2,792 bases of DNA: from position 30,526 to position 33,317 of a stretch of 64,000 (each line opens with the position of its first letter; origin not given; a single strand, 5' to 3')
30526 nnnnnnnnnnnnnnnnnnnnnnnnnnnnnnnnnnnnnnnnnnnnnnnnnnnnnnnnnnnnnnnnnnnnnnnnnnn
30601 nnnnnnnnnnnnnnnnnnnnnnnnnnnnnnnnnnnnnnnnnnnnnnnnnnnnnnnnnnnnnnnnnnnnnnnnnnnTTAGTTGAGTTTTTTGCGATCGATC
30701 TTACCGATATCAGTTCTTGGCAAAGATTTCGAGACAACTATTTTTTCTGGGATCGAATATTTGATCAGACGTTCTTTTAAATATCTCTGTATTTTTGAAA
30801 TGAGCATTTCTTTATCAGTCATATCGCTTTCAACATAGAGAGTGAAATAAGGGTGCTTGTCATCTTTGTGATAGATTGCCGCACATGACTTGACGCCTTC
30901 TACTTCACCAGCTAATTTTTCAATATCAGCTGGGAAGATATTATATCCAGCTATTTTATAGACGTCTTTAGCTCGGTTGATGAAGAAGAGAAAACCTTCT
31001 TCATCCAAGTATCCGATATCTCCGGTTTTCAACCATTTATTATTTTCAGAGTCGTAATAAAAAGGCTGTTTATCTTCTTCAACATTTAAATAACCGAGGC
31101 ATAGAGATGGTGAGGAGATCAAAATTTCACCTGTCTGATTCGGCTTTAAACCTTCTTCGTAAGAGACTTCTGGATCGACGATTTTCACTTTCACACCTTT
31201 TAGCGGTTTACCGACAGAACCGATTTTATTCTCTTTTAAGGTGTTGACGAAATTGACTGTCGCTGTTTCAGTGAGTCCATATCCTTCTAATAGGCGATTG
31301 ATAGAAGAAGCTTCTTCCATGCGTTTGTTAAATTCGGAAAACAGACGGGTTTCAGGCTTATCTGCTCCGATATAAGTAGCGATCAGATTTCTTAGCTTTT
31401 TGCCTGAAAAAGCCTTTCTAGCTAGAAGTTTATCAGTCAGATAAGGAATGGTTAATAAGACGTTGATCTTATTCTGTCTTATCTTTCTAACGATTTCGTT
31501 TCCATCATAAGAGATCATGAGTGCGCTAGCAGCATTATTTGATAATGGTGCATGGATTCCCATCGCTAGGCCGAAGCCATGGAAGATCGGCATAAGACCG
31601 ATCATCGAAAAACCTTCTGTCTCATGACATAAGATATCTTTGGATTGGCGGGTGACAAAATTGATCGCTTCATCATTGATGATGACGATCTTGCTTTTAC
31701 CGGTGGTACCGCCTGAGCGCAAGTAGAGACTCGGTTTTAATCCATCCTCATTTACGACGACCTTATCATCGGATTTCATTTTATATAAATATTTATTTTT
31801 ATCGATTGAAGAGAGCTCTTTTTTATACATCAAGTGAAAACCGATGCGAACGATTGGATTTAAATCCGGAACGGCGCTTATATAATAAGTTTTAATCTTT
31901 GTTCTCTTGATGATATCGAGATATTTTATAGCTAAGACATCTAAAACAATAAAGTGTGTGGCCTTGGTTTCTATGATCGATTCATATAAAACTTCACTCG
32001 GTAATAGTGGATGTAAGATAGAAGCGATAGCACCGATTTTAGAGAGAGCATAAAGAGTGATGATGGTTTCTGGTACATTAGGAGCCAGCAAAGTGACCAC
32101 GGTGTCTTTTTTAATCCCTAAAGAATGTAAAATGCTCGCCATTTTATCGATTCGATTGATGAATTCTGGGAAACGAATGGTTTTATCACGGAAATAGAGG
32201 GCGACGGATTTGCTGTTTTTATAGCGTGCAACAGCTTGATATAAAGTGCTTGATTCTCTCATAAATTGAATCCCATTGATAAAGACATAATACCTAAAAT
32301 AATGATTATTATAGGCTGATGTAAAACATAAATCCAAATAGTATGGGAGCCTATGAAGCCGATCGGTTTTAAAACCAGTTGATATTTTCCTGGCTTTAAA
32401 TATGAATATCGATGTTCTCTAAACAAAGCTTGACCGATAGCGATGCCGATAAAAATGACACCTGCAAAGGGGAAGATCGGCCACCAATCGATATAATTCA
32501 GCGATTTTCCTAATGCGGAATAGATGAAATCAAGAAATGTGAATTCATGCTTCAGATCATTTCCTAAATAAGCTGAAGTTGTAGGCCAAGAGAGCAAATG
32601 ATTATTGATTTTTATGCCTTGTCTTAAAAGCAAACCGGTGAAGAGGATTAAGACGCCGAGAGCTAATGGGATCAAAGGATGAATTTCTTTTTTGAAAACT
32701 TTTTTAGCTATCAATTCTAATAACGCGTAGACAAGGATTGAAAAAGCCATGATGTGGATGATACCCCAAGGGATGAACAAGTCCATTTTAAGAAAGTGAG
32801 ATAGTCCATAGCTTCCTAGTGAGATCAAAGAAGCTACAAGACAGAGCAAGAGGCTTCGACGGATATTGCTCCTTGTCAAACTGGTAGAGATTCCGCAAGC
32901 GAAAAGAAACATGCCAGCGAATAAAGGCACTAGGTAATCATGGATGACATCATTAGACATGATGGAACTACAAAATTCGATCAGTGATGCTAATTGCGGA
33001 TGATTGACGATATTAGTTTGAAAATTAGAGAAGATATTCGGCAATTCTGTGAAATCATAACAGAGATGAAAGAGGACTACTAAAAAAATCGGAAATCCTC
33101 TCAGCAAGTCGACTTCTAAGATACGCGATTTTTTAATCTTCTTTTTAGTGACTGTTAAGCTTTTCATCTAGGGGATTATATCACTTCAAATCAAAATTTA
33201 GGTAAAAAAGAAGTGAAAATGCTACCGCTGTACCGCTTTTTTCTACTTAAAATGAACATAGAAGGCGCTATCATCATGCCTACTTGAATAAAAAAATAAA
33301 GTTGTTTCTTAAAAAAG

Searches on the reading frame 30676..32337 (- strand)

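Call 30: search_protein_families(library=pfam, proteins=[window:30676-32337:-])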
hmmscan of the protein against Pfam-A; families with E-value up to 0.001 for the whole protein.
window:30676-32337:- (553 aa): 2 families
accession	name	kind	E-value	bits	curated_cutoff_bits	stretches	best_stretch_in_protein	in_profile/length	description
PF00501.34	AMP-binding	-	7.6e-49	166.9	29.9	1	40-417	7-384/384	AMP-binding enzyme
PF13193.12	AMP-binding_C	-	0.0003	22.1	24.5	1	472-546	2-76/76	AMP-binding enzyme C-terminal domain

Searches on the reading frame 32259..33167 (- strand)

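Call 30: search_protein_families(library=pfam, proteins=[window:32259-33167:-])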
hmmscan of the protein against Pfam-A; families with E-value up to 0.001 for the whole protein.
window:32259-33167:- (302 aa): 2 families
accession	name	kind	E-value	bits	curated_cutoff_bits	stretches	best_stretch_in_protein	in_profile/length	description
PF07786.18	HGSNAT_cat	-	6.4e-25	88.4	22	2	73-285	37-222/222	Heparan-alpha-glucosaminide N-acetyltransferase, catalytic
PF01757.29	Acyl_transf_3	-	0.00022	20.8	31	0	17-293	2-296/326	Acyltransferase domain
